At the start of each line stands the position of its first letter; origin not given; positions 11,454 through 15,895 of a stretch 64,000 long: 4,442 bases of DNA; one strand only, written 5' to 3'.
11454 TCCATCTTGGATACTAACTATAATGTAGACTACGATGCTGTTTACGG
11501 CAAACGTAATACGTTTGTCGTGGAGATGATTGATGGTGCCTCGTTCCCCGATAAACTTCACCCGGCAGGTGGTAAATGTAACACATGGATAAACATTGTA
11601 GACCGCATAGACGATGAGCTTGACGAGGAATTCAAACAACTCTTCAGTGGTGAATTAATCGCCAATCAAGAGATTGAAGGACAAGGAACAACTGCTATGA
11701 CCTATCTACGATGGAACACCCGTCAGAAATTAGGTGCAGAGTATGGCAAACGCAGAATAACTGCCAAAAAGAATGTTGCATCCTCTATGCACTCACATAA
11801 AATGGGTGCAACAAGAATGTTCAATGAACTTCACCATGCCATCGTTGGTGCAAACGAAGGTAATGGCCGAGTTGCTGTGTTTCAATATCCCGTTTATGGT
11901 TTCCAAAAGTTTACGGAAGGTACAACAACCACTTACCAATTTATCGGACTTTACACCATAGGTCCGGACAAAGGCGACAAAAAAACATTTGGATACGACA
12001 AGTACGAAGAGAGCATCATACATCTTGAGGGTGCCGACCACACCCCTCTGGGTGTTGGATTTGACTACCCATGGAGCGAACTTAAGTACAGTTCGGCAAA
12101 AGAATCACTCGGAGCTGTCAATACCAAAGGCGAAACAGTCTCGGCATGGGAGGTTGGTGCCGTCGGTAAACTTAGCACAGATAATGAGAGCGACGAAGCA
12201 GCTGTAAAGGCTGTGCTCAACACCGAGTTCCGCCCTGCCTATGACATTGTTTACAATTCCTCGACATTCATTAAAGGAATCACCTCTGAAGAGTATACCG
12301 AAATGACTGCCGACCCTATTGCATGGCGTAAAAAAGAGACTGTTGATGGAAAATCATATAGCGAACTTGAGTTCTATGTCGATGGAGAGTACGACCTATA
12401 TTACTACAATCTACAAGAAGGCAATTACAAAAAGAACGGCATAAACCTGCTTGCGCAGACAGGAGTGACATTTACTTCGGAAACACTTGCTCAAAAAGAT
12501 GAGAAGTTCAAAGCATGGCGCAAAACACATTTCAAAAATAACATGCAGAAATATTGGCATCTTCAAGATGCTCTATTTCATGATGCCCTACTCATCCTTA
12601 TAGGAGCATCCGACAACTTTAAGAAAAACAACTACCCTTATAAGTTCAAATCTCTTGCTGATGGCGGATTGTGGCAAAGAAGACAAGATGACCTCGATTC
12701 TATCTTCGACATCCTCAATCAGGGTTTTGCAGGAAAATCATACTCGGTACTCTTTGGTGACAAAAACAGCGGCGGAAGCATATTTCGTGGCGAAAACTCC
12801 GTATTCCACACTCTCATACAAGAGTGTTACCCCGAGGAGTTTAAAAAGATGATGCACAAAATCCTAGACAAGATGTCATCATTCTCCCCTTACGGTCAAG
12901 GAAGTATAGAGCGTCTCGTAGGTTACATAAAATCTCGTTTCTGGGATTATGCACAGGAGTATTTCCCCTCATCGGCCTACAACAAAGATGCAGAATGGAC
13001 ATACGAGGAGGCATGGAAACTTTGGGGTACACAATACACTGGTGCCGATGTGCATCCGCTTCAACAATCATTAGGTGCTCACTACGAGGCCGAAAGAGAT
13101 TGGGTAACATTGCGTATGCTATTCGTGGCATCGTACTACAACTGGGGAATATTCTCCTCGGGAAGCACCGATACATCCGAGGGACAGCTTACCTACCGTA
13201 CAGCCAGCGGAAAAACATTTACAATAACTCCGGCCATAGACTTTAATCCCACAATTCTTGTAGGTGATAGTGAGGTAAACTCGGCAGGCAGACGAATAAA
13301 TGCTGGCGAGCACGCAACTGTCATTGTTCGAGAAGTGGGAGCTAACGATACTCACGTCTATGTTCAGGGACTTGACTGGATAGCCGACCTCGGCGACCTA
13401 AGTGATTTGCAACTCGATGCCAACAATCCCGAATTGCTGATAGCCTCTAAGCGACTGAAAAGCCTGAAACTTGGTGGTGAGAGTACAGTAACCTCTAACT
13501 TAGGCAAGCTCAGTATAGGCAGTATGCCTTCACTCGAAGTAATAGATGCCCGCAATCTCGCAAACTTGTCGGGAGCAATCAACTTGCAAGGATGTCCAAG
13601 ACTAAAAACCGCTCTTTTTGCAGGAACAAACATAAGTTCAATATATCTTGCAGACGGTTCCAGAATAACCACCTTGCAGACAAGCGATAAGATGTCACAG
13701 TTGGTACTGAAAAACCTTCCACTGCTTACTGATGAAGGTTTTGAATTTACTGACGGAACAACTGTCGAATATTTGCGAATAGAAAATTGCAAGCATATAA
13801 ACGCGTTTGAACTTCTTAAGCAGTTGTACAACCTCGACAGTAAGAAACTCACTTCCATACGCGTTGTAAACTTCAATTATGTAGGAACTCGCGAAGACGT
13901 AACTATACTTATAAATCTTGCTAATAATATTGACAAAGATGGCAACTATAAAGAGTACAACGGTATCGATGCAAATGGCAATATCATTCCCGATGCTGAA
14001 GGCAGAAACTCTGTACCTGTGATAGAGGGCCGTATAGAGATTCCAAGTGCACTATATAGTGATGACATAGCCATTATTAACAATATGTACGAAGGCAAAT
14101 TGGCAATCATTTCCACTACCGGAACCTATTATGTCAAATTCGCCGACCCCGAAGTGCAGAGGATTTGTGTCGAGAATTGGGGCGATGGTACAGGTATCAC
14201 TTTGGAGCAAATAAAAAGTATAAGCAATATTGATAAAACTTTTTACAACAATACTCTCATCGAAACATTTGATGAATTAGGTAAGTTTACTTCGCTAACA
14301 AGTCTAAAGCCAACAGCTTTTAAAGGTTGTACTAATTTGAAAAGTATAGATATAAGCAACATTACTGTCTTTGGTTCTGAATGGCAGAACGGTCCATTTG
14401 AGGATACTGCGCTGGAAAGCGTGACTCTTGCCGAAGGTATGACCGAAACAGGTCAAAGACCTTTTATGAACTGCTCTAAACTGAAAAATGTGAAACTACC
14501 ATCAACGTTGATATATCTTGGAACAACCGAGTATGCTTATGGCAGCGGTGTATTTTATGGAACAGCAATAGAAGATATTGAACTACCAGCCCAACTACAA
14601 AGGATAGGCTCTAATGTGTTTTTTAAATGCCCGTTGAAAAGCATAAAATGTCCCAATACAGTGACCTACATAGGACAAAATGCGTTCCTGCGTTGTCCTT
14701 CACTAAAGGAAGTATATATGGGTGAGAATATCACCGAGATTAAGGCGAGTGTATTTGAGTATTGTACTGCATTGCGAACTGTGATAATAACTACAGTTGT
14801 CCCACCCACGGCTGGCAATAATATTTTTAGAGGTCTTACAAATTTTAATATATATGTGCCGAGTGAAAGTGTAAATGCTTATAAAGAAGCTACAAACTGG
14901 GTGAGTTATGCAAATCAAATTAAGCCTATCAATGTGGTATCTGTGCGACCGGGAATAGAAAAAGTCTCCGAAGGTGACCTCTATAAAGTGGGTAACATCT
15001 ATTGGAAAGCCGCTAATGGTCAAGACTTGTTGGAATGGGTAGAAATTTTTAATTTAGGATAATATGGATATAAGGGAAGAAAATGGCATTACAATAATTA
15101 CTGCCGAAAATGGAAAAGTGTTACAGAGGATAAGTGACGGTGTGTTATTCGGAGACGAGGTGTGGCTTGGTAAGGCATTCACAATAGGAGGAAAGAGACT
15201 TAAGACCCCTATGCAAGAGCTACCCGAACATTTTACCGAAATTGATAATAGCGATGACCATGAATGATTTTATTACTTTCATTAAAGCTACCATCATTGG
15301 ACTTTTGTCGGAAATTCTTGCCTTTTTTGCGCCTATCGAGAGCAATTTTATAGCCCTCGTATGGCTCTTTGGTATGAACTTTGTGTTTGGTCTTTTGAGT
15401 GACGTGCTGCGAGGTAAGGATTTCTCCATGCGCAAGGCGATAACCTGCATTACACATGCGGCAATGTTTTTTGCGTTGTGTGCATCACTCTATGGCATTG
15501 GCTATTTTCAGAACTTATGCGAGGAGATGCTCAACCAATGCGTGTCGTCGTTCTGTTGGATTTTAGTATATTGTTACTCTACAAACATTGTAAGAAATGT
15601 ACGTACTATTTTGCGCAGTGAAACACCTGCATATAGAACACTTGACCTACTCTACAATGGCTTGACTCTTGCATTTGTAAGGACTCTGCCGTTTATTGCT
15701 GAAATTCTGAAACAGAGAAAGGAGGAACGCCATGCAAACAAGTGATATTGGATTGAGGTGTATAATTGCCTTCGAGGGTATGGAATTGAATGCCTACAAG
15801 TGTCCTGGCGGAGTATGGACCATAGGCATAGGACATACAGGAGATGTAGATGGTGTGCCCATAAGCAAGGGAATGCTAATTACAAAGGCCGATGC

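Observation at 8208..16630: Complete lysis cassette coupled to a signal-less giant protein: phage 3' module or type-10-secretion-like release system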

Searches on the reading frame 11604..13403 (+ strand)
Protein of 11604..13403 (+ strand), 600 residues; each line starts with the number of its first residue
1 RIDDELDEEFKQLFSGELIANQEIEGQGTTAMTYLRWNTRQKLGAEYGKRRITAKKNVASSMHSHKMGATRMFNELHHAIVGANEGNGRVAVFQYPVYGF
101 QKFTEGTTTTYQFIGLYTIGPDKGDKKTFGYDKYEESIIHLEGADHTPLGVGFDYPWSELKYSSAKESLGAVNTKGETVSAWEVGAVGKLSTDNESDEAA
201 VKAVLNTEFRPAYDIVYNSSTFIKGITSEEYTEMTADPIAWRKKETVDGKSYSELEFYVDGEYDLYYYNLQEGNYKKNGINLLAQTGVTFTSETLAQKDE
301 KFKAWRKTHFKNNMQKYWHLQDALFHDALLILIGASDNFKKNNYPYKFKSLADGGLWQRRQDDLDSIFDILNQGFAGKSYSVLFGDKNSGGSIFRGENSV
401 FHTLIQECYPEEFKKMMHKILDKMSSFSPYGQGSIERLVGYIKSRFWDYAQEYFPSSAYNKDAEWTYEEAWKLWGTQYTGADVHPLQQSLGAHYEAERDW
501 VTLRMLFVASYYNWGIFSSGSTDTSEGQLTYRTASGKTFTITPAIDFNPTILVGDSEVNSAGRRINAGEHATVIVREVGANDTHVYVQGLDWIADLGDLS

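Call 69: predict_structure(alignment_id=A4)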
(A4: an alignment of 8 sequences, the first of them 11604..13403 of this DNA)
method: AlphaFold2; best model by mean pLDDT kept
length: 600 residues; sequences in the alignment: 8
mean_pLDDT: 49.2   pTM: 0.55
mean pLDDT of the five models: 49.2, 47.9, 46.6, 46.4, 43.4
residues with pLDDT >= 90: 20; 70-90: 98; 50-70: 120; < 50: 362
segments of 3 or more residues with pLDDT < 50: 1-70, 83-105, 107-196, 335-398, 449-454, 458-472, 477-481, 519-600
pLDDT, mean of each block of 10 residues (from residue 1): 33 34 25 25 28 24 38 61 37 32 46 37 26 27 23 28 45 42 40 48 52 66 86 83 61 72 77 70 89 90 91 73 69 46 27 29 32 30 27 42 76 82 83 72 60 48 43 46 52 53 61 59 33 41 42 34 43 45 37 30
secondary structure, 60 per line:
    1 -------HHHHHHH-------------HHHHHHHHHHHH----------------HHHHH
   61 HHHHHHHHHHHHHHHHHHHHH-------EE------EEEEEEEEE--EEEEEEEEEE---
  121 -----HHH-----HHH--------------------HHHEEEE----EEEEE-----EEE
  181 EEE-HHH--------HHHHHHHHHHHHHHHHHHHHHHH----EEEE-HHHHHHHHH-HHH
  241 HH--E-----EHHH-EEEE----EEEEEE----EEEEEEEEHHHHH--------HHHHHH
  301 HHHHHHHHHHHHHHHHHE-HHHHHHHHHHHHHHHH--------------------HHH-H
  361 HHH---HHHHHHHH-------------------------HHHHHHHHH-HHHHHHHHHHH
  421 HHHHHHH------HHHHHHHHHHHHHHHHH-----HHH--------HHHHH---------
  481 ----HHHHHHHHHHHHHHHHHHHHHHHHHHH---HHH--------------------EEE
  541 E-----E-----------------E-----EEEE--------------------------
elements in order: H8-14 H28-39 H56-81 E97-105 E108-117 E160-163 E168-172 E178-183 H196-218 E223-226 H228-236 H238-242 E256-259 E264-269 E274-281 H282-286 H295-317 H320-335 H360-363 H367-374 H400-408 H410-427 H434-450 H467-471 H485-511 E538-541 E571-574

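Call 70: search_solved_structures(query=A4, max_evalue=10, show_alignments=2)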
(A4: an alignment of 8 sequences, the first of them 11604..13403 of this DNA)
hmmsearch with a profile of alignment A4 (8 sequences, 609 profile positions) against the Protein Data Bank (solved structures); distinct sequences matched with E-value up to 10: 2.
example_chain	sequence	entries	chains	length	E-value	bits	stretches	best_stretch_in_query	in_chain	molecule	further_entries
7ane_K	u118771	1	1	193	2.1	10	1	32-78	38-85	bL20m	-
7aih_K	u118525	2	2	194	2.1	9.9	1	32-78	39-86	bL20 | bL20m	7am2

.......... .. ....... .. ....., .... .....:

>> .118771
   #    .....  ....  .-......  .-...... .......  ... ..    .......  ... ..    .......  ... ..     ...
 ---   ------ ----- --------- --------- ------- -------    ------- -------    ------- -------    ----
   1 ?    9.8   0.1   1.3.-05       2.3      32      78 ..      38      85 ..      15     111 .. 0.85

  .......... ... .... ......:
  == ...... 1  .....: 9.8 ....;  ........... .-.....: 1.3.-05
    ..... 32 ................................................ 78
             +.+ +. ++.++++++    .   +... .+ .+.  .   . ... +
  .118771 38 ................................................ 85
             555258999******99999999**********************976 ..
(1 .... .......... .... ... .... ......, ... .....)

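Call 83: predict_structure(alignment_id=A5)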
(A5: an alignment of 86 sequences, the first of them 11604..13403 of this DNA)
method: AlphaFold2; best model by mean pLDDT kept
length: 600 residues; sequences in the alignment: 86
mean_pLDDT: 84.7   pTM: 0.89
mean pLDDT of the five models: 84.7, 84.2, 83.3, 83.0, 82.3
residues with pLDDT >= 90: 287; 70-90: 215; 50-70: 91; < 50: 7
segments of 3 or more residues with pLDDT < 50: 374-376
pLDDT, mean of each block of 10 residues (from residue 1): 78 84 68 62 86 71 71 93 90 82 87 82 85 91 69 84 92 90 90 95 97 96 96 96 88 93 95 94 95 95 98 97 93 74 85 94 68 55 77 72 92 97 97 94 85 70 70 63 54 71 93 92 85 84 94 89 93 83 84 84
secondary structure, 60 per line:
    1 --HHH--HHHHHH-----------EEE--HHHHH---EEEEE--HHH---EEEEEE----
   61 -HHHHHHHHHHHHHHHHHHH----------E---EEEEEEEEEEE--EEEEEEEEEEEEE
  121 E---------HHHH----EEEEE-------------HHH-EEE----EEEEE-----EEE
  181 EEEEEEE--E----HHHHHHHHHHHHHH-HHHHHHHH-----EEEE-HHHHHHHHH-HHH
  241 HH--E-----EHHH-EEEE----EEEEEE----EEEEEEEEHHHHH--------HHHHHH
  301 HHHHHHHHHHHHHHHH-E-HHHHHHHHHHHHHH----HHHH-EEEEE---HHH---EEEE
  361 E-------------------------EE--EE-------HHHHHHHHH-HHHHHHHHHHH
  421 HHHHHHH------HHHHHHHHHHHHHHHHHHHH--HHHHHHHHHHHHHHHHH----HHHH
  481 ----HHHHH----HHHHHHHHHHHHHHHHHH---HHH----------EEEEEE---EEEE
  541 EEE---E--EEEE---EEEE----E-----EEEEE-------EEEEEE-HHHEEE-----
elements in order: H8-13 E25-27 H30-34 E38-42 E51-56 H62-80 E95-105 E108-121 H131-134 E139-143 E161-163 E168-172 E178-187 H195-208 H210-217 E223-226 H228-236 H238-242 E256-259 E264-269 E274-281 H282-286 H295-316 H320-333 H338-341 E343-347 E357-361 H400-408 H410-427 H434-453 H456-472 H477-480 H485-489 H494-511 E528-533 E537-543 E550-553 E557-560 E571-575 E583-588 E593-595

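Call 85: fold_search(model_id=the predicted structure, library=pdb)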
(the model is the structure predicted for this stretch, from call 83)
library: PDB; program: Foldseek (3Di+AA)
matches with E <= 10: 478; with E <= 0.001: 2
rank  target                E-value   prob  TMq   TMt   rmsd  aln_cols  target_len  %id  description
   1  5jd9                  3.1e-05  1.00  0.35  0.55  12.0       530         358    9  Bacillus cereus CotH kinase (released 2016-05-18)
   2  5jda                  8.1e-05  1.00  0.38  0.58   8.9       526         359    9  Bacillus cereus CotH kinase plus Mg2+/AMP (released 2016-05-18)
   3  8u71_A                1.3e-01  0.11  0.09  0.07  13.9       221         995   10  Structure of sea urchin SLC9C1 at pH 8 in Na+ (released 2025-03-26)
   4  5r9k                  3.0e-01  0.10  0.09  0.13  15.9       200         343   14  PanDDA analysis group deposition Form1 MAP kinase p38-alpha -- Fragment N14246a in complex with MAP kinase p38-alpha (released 2020-07-22)
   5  7b2q_B                3.4e-01  0.03  0.08  0.08  23.0       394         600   13  Cryo-EM structure of complement C4b in complex with nanobody B12 (released 2022-03-02)
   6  6y82                  3.6e-01  0.07  0.08  0.11  14.0       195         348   14  Fragment KCL_804 in complex with MAP kinase p38-alpha (released 2020-03-11)
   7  3e92                  3.9e-01  0.08  0.09  0.13  15.5       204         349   15  Crystal Structure of P38 Kinase in Complex with A Biaryl Amide Inhibitor (released 2008-09-30)
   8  4mv2_B                4.6e-01  0.18  0.05  0.21  12.8        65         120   20  Crystal structure of plu4264 protein from Photorhabdus luminescens (released 2013-10-02)
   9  1w0n                  5.3e-01  0.35  0.09  0.32   7.0        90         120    3  Structure of uncomplexed Carbohydrate Binding Domain CBM36 (released 2004-10-27)
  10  7k1n_A                5.3e-01  0.10  0.18  0.05  18.6       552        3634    8  CryoEM structure of inactivated-form DNA-PK (Complex V) (released 2021-01-06)
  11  3fmk                  5.3e-01  0.06  0.09  0.13  16.0       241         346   13  P38 kinase crystal structure in complex with 6-(2,4-Difluoro-phenoxy)-8-methyl-2-((S)-1-methyl-2-tetrazol-2-yl-ethylamin (released 2009-12-22)
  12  6y80                  5.3e-01  0.06  0.08  0.11  13.9       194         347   13  Fragment KCL_916 in complex with MAP kinase p38-alpha (released 2020-03-11)
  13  3ozu                  5.3e-01  0.05  0.09  0.12  17.9       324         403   11  The Crystal Structure of flavohemoglobin from R. eutrophus in complex with miconazole (released 2011-03-16)
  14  8xq8                  5.3e-01  0.04  0.07  0.04  24.8       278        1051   10  Structure of the sea urchin spSLC9C1 in state-1 w/ cAMP protomer (released 2024-07-17)
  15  8pxu_A                6.2e-01  0.10  0.08  0.08  17.1       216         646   12  Targeting extended blood antigens by Akkermansia muciniphila enzymes unveils a missing link for generating universal d (released 2024-02-28)
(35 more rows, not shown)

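Call 88: fold_search(model_id=the predicted structure, library=viral)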
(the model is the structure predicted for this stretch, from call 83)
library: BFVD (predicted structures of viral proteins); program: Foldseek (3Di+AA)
matches with E <= 10: 353; with E <= 0.001: 9
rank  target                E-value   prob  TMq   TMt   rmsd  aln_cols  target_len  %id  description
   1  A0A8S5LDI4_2          1.3e-19  1.00  0.44  0.26   4.1       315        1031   30  Leucine-rich repeat protein [Siphoviridae sp. ctCCX1]
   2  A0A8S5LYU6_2          3.5e-16  1.00  0.43  0.27   4.6       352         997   26  DUF1566 domain-containing protein [Siphoviridae sp. ctkcl3]
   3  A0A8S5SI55            3.9e-11  1.00  0.44  0.38  12.4       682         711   14  CotH kinase protein [Siphoviridae sp. ctHAs12]
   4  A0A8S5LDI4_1          3.0e-10  1.00  0.32  0.20   5.3       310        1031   27  Leucine-rich repeat protein [Siphoviridae sp. ctCCX1]
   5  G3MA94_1              2.2e-09  1.00  0.46  0.28  10.0       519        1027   13  Gp353 [Bacillus phage G]
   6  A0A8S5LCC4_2          6.8e-09  1.00  0.37  0.21  11.3       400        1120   14  Spore coat protein [Siphoviridae sp. cttU829]
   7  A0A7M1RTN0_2          3.7e-07  1.00  0.34  0.20   5.3       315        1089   18  Uncharacterized protein [uncultured phage cr272_1]
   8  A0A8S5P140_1          8.3e-07  1.00  0.40  0.23   4.7       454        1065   14  Spore coat protein H kinase fold, TRANSFERASE [Myoviridae sp. ctrCp2]
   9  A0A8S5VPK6            1.1e-05  1.00  0.45  0.39   6.6       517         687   12  (no name in the UniProt tables at hand)
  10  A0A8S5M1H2            9.1e-03  1.00  0.28  0.18   7.9       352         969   14  Uncharacterized protein [Siphoviridae sp. ctLAw30]
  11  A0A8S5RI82            4.2e-02  0.97  0.12  0.50   8.9       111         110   29  Uncharacterized protein [virus sp. ctML55]
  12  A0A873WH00            1.1e-01  0.08  0.07  0.13  17.1       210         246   12  Uncharacterized protein [Klebsiella phage Miami]
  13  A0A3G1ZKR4            1.2e-01  0.09  0.06  0.05  22.4       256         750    9  Repeat-containing capsid protein [Halobacterium phage phiH]
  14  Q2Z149                1.4e-01  0.09  0.08  0.15  17.1       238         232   11  Uncharacterized protein [Pseudomonas phage EL]
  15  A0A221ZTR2            2.1e-01  0.95  0.10  0.51   3.8        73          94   11  (no name in the UniProt tables at hand)
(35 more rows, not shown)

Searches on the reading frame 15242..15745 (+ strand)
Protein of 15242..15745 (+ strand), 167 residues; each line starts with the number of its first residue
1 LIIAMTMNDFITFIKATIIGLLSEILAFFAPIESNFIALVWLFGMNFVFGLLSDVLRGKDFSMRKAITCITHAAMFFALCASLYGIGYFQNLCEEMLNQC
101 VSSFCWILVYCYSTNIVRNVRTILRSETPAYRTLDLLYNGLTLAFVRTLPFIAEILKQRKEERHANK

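Call 5: search_protein_families(library=pfam, proteins=[window:15242-15745:+], max_evalue=0.01)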
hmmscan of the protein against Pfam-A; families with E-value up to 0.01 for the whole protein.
window:15242-15745:+ (167 aa): 1 family
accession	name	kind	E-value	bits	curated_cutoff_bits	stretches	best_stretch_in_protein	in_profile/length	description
PF05105.17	Phage_holin_4_1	-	0.0043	17.6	22.2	1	27-115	5-87/116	Bacteriophage holin family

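Call 6: search_protein_families(library=phrogs, proteins=[window:15242-15745:+], max_evalue=0.01)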
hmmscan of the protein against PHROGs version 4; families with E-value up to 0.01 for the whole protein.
window:15242-15745:+ (167 aa): 1 family
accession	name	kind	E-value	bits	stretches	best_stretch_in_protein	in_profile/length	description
phrog_15037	-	unknown function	1e-11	45.6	1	14-162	13-160/167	-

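Call 75: find_related_loci(query=window:15260-15745:+, collection=viral_contigs, flank=10000)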
Query window:15260-15745:+ (161 aa) in viral_contigs; peptide patterns used: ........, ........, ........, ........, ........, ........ (x = any residue, [..] = any of these).
6 stretches matched a pattern, but none encodes a relative of the query by tblastn (E <= 1e-3).

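Call 78: find_related_loci(query=A6, collection=viral_contigs, flank=10000)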
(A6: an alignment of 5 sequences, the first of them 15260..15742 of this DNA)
Query A6 (161 aa) in viral_contigs; peptide patterns used: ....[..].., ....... (x = any residue, [..] = any of these).
93 stretches matched a pattern, but none encodes a relative of the query by tblastn (E <= 1e-3).

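Call 94: search_protein_families(library=padloc, proteins=[window:15260-15745:+], max_evalue=0.01)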
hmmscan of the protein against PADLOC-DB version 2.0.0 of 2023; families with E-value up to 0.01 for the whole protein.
window:15260-15745:+ (161 aa): 0 families

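Call 106: find_homologous_proteins(query=window:15260-15742:+, max_evalue=0.00001)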
Query window:15260-15742:+ (161 aa): 58 proteins with E <= 0.00001 among 94 candidates.
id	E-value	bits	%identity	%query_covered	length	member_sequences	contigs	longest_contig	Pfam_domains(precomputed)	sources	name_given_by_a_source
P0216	9.2e-102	355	100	100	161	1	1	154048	-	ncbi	-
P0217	7.9e-92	323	86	100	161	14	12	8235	-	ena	-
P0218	1.2e-90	319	84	100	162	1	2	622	-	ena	-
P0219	5.5e-89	314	84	100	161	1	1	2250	-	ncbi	-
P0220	1.7e-88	312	83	100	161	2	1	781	-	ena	-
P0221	3.0e-88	311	84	100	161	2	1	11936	-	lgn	-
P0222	9.7e-88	310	83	100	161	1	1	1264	-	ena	-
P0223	1.5e-87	309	83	100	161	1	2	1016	-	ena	-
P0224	4.6e-87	308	83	100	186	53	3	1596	-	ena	-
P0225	1.3e-86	306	80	100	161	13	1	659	-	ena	-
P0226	1.5e-85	303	83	100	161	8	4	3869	-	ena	-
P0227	3.6e-85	301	80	100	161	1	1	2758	-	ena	-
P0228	5.0e-85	301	78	100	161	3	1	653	-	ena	-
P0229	1.8e-83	296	79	100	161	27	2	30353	-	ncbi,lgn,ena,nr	ncbi:MAG: hypothetical protein II296_08770 [Bacteroidaceae bacterium]|nr:hypothetical protein [Bacte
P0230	1.1e-82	293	78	100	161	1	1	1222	-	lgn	-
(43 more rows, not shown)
